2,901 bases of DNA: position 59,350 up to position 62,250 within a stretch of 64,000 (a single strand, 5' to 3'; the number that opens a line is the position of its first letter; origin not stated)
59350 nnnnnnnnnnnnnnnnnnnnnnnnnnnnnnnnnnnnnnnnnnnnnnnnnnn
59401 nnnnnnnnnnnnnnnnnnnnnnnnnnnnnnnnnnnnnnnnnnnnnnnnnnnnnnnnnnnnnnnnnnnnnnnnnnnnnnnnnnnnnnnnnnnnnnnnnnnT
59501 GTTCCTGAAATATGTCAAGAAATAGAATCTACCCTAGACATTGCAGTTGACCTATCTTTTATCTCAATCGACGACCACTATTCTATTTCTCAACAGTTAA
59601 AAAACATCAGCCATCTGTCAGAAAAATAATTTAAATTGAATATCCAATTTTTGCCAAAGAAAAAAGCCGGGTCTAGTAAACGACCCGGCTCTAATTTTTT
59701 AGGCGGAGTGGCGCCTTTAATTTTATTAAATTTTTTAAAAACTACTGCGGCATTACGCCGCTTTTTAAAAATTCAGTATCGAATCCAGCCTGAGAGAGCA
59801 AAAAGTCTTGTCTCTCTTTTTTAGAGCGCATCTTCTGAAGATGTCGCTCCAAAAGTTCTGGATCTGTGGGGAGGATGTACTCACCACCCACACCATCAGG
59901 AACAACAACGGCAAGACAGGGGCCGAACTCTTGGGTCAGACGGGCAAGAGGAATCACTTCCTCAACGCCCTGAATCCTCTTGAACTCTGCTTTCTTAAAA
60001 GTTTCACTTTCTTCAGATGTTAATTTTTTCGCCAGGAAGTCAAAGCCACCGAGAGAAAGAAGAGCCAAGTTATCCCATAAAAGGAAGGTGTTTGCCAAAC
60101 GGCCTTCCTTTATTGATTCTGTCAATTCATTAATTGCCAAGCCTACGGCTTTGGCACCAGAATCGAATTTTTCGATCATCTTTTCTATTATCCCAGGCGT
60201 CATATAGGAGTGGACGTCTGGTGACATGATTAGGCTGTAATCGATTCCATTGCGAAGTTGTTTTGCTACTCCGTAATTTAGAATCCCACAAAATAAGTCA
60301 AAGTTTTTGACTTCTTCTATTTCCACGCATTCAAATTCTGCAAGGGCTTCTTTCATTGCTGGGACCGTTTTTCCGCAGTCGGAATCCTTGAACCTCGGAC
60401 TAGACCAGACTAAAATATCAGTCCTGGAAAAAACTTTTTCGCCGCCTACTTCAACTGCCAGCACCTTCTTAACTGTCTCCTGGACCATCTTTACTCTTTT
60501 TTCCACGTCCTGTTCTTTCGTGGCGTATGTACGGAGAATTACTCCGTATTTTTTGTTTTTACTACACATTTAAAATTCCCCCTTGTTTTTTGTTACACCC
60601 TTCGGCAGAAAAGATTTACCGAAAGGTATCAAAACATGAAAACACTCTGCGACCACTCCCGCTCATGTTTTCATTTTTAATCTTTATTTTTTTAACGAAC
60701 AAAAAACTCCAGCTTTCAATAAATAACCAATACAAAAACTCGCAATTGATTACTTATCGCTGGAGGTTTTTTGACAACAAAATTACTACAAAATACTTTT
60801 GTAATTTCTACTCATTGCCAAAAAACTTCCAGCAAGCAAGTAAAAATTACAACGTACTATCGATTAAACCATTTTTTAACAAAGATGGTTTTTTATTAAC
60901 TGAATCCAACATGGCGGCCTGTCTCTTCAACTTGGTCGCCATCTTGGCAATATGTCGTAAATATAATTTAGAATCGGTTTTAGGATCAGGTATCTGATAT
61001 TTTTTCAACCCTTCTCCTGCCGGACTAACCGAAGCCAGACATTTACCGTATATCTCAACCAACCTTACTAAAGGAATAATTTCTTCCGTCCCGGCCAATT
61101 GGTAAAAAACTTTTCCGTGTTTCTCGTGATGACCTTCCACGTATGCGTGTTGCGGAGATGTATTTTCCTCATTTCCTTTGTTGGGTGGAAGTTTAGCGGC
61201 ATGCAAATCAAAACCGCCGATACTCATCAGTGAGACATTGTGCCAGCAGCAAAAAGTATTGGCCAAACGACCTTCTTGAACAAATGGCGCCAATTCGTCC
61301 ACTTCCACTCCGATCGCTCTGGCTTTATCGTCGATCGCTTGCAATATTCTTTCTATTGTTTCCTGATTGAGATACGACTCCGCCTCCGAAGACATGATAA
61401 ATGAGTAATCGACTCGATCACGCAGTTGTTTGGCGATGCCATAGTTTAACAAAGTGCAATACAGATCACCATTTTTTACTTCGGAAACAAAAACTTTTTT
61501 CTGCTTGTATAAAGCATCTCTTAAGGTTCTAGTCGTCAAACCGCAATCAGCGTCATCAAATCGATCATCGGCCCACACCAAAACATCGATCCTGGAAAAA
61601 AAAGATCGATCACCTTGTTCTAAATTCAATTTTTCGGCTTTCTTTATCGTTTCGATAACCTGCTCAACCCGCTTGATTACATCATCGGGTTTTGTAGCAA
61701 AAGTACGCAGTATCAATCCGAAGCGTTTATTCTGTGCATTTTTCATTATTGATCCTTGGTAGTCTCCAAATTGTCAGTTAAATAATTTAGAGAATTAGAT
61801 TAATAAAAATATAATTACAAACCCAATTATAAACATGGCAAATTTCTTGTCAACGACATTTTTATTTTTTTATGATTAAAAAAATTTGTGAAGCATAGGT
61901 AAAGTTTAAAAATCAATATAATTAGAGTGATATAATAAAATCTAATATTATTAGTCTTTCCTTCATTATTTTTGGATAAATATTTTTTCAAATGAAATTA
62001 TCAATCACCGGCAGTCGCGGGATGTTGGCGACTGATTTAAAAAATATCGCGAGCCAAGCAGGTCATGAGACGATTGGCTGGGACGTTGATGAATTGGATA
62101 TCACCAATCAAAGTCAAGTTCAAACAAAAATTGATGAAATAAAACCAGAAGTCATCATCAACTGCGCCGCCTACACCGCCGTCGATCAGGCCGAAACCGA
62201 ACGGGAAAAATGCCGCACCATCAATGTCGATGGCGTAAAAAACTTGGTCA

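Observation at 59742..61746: Tandem paralogs of an unidentified family embedded in the nucleotide-sugar (rhamnose) locus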

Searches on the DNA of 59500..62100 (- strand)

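Call 57: search_rna_families(source=window, start=59500, end=62100, threshold=evalue, max_evalue=1)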
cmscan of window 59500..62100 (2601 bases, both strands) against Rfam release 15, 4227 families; matches with E-value up to 1: 3.
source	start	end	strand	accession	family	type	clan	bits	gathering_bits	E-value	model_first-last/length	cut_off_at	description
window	60743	60848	-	RF04112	MIR5512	Gene; miRNA;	-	31.7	139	0.002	1-132/132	no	MIR5512 microRNA precursor family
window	59650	59722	-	RF00519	suhB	Gene; sRNA;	CL00108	19.5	41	0.65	1-77/77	no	Makes More Granules Regulator RNA (mmgR)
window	60571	60698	-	RF04180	BTnc231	Gene; sRNA;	-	19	80.4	0.83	1-154/154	no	Bacteroides sRNA BTnc231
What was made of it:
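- On Any Rfam 15 family: The window locus gives only chance-level hits (call 57).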

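Call 98: build_rna_model(alignment_id=A6)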
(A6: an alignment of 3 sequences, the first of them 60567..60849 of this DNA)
Model R1 built from alignment A6 (3 sequences, 292 columns); structure: RNAalifold consensus.
model positions 286; base pairs 93; branch points 4; effective number of sequences 0.8; information 0.59 bits per position. Calibrated on 0.2 Mb of random sequence (short: E-values are rough).
structure used (alignment columns):
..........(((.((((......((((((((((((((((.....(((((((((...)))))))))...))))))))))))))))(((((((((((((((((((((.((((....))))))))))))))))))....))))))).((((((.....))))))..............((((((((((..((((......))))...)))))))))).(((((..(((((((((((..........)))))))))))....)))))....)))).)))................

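Call 99: search_with_rna_model(model_id=R1, sources=[window, L001, L002, L004, L006, L008, L013, L014, L015, L016, L017, L018, L019, L020, L021, L022, L023, L024, L025, L026, L027, L028, L029, L030, L031, L032, L033, L034, L035, L036, L037, L038, L039, L040, L041, L042, L043, L044, L045, L046, L047, L048, L049, L050, L051, L052, L053, L009], max_evalue=1)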
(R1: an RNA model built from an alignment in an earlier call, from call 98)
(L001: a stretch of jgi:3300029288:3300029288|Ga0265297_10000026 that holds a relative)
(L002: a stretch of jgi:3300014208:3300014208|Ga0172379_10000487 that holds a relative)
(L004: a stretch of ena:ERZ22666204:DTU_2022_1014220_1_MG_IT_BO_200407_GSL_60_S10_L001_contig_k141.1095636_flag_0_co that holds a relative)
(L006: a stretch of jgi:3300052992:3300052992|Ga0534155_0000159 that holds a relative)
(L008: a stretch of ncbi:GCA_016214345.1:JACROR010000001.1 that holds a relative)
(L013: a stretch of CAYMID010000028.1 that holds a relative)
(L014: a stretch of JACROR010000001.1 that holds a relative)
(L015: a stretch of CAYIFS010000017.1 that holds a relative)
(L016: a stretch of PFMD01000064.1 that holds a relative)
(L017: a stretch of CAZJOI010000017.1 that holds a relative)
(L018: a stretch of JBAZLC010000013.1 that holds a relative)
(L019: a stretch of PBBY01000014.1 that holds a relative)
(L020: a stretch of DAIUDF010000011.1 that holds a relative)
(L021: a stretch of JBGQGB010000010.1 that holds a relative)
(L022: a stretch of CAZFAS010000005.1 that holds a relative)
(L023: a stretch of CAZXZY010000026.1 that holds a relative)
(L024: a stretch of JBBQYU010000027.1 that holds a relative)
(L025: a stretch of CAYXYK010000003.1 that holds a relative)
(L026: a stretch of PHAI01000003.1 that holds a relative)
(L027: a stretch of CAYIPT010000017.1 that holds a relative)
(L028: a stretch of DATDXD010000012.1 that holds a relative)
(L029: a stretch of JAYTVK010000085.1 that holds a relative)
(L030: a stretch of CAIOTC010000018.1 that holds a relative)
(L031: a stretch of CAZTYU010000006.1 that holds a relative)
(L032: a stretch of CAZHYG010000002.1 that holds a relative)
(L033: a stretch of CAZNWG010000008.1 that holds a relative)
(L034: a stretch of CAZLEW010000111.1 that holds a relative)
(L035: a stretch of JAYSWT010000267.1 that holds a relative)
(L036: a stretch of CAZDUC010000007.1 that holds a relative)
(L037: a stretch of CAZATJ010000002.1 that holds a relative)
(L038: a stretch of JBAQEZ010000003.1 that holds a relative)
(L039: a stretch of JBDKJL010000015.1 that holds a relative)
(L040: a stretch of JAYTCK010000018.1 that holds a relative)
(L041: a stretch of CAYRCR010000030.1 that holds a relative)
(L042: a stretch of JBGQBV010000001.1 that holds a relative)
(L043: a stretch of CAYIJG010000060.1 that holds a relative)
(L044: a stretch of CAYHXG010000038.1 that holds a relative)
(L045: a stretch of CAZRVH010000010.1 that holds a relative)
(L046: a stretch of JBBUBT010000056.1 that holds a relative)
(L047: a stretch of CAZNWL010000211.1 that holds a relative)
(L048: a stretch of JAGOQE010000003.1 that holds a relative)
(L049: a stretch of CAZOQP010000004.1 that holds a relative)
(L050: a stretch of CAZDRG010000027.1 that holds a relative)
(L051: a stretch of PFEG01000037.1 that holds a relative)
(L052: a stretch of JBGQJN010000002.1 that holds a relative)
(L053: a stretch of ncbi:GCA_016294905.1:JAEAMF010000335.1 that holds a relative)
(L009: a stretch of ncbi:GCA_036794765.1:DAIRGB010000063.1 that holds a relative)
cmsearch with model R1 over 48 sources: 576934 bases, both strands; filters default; matches with E-value up to 1: 14.
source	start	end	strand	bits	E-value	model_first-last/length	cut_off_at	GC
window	60567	60849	-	318.2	1.5e-80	1-286/286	no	0.32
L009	3745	4031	+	315.7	6.9e-80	1-286/286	no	0.32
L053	5810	6094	+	308.8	4.4e-78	1-286/286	no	0.32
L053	5802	5915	-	22.7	0.0014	1-286/286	no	0.26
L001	9840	10009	+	22.6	0.0015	1-286/286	no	0.38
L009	3712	3850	-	21.9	0.0024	1-286/286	no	0.29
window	60744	60882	+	16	0.082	1-286/286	no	0.28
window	25231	25276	-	13.4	0.38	1-286/286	no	0.3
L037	8546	8594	-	13.4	0.39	1-286/286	no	0.35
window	54335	54441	+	13.2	0.43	1-286/286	no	0.29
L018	4577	4616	-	12.9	0.52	1-286/286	no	0.38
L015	10394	10428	+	12.5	0.65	37-71/286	no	0.17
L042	3653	3703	-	12.5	0.66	1-286/286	no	0.33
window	842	887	-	11.9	0.96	1-286/286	no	0.28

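Call 100: search_with_rna_model(model_id=R1, source=L001, start=9700, end=10100, max_evalue=1, show_alignments=1, filters=off)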
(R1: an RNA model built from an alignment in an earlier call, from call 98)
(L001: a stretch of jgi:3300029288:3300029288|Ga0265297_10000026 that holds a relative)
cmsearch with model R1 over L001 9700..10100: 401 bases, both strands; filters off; matches with E-value up to 1: 7.
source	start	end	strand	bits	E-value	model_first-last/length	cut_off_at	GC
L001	9840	10009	+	22.6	1.1e-06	1-286/286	no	0.38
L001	9870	9915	-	4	0.073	1-286/286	no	0.24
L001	9791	9808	-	3.7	0.092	1-286/286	no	0.17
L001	9940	9990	-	3.5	0.1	215-262/286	no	0.51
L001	9821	9837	-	1.9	0.26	1-286/286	no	0.12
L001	9849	9868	-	0.8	0.49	1-286/286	no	0.15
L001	9778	9808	+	-0.3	0.96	1-286/286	no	0.26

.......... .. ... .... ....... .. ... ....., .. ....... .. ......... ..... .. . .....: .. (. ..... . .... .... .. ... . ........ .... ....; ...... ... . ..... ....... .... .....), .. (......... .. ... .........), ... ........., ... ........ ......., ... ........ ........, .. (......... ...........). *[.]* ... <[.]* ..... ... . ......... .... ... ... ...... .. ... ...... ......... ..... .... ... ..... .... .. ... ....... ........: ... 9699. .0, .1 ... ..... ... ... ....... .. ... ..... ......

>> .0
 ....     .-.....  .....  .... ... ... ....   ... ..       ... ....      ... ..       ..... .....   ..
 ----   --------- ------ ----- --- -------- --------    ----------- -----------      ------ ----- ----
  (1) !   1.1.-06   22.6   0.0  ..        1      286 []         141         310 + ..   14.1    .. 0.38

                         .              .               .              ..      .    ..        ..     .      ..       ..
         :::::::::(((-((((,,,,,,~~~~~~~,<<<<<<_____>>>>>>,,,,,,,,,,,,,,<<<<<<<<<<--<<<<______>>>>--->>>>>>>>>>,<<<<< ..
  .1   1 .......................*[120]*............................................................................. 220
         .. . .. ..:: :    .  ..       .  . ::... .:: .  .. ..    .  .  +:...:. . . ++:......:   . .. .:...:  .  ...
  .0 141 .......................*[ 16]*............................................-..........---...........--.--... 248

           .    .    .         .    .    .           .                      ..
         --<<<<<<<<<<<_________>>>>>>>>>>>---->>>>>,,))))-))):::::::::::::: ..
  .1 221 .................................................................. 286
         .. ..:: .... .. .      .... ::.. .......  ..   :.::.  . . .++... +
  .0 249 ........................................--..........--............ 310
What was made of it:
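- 60585..60635 (-): pA leader, a diverged instance of the family leader motif. P1 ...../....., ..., P2 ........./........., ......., then SD AAGGGGG at 60578-60584. The region is homologous to the L001 leader through model R1 (calls 99, 100).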

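Call 105: search_rna_families(sources=[L004, L024, L037, L049, L022], threshold=evalue, max_evalue=1)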
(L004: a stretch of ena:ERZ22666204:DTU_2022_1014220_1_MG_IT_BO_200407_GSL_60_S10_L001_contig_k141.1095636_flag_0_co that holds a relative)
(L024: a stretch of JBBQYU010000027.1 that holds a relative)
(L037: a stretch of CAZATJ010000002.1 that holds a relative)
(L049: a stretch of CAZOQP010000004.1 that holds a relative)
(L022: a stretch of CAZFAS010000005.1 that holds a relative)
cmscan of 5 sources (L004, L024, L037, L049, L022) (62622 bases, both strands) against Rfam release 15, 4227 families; matches with E-value up to 1: 0.
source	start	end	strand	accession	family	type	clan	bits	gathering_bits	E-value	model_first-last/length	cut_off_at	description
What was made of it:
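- On Any Rfam 15 family: Five loci with the best motif instances give nothing at E<=1 (call 105).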

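Call 111: build_rna_model(alignment_id=A9, structure=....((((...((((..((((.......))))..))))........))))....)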
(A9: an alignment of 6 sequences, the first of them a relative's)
Model R2 built from alignment A9 (6 sequences, 54 columns); structure: as given.
model positions 53; base pairs 12; branch points 0; effective number of sequences 3.45; information 1.047 bits per position. Calibrated on 0.2 Mb of random sequence (short: E-values are rough).
structure used (alignment columns):
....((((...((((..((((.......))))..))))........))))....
